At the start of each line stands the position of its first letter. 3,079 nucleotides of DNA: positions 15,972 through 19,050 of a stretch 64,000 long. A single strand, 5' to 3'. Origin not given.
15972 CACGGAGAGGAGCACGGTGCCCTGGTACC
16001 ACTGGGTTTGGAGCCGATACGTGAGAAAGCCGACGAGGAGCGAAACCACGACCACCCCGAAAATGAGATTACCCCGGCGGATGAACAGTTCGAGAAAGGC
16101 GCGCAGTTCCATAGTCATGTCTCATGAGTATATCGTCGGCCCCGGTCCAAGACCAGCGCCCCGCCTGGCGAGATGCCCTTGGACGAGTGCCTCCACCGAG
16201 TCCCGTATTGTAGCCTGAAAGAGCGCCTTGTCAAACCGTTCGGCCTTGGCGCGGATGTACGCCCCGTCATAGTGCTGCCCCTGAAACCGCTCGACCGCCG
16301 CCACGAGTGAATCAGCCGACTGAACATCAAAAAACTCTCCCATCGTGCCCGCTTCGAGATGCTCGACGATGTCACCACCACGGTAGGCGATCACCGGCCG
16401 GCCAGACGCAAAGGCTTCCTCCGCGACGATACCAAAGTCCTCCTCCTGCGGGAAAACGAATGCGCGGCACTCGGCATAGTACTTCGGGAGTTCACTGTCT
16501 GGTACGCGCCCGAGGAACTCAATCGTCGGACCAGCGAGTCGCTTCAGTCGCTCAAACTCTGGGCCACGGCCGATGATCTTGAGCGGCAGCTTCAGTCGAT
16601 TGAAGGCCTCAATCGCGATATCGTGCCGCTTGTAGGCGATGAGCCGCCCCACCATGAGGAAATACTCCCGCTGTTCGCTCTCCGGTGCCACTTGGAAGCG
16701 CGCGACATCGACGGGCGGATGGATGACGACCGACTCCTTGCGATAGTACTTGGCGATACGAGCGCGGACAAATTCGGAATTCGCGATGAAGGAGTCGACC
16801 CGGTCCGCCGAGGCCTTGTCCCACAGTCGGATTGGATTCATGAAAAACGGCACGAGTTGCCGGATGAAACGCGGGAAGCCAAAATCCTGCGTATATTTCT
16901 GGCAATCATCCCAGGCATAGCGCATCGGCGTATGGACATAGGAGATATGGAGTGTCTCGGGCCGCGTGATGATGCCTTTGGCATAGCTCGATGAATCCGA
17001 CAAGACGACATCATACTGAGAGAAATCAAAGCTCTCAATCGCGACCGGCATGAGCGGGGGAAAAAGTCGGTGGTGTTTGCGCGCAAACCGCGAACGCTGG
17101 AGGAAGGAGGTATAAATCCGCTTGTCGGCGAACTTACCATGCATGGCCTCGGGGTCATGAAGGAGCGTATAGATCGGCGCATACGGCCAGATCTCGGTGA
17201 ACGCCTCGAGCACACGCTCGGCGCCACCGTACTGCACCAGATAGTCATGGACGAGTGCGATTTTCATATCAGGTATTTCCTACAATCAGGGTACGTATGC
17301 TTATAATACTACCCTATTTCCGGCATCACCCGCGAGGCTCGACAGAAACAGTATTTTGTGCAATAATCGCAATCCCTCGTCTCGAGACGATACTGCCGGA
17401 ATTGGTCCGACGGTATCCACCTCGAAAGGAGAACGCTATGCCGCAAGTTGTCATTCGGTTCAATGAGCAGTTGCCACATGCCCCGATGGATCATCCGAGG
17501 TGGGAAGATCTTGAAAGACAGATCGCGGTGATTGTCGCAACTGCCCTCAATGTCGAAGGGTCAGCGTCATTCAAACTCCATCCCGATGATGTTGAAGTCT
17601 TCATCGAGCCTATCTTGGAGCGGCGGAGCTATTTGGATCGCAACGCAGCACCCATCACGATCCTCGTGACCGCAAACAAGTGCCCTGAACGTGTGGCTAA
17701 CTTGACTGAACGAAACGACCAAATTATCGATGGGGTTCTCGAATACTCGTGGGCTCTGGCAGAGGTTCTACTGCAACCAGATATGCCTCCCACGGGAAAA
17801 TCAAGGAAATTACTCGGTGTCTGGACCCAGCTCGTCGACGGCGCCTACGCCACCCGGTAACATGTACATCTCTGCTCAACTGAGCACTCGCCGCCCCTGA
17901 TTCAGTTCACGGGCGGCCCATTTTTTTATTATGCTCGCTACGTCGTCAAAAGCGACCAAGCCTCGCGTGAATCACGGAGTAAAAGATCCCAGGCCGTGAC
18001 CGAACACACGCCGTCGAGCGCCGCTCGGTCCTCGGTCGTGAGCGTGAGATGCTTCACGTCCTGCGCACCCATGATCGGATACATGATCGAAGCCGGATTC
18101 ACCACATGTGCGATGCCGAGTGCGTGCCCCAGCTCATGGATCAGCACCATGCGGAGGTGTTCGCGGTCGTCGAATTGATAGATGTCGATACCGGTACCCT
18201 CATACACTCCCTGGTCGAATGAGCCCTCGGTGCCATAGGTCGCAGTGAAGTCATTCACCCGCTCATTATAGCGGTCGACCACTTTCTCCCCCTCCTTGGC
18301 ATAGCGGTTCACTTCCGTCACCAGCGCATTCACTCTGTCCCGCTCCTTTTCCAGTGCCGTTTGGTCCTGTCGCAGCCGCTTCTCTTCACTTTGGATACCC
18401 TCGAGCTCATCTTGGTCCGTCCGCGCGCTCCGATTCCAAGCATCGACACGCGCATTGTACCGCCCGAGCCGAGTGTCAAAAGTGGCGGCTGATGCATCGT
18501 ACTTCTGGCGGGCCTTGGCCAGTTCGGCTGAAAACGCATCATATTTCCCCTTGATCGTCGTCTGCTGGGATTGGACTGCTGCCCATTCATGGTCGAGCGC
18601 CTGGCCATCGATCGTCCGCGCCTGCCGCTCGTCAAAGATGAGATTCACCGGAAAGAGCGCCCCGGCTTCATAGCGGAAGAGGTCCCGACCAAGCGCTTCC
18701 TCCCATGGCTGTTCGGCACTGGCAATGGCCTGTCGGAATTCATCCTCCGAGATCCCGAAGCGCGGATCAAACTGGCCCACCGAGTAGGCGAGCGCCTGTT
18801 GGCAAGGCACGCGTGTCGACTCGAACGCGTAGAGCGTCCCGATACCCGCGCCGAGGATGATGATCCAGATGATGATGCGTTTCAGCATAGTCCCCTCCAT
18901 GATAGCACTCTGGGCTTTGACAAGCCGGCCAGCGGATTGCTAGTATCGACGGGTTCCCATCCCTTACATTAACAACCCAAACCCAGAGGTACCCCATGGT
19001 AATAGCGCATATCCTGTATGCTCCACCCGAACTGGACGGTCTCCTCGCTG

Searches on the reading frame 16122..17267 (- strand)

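Call 69: search_protein_families(library=pfam, proteins=[window:16122-17267:-], max_evalue=0.0001)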
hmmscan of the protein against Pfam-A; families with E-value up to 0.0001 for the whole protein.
window:16122-17267:- (381 aa): 3 families
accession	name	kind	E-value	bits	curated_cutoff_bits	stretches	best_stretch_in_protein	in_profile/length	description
PF00534.26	Glycos_transf_1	-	1.1e-25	90.6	26.4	1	193-328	8-155/172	Glycosyl transferases group 1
PF13692.12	Glyco_trans_1_4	-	2.1e-22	80.3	27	1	202-327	3-138/142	Glycosyl transferases group 1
PF13439.12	Glyco_transf_4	-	2.4e-08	34.6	28.5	1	50-190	38-170/170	Glycosyltransferase Family 4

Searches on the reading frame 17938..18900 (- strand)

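Call 69: search_protein_families(library=pfam, proteins=[window:17938-18900:-], max_evalue=0.0001)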
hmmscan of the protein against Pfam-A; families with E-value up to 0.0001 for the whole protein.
window:17938-18900:- (320 aa): 1 family
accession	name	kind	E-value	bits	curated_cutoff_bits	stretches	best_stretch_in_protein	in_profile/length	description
PF00413.30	Peptidase_M10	-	7.3e-12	45.9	24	1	36-295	6-154/159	Matrixin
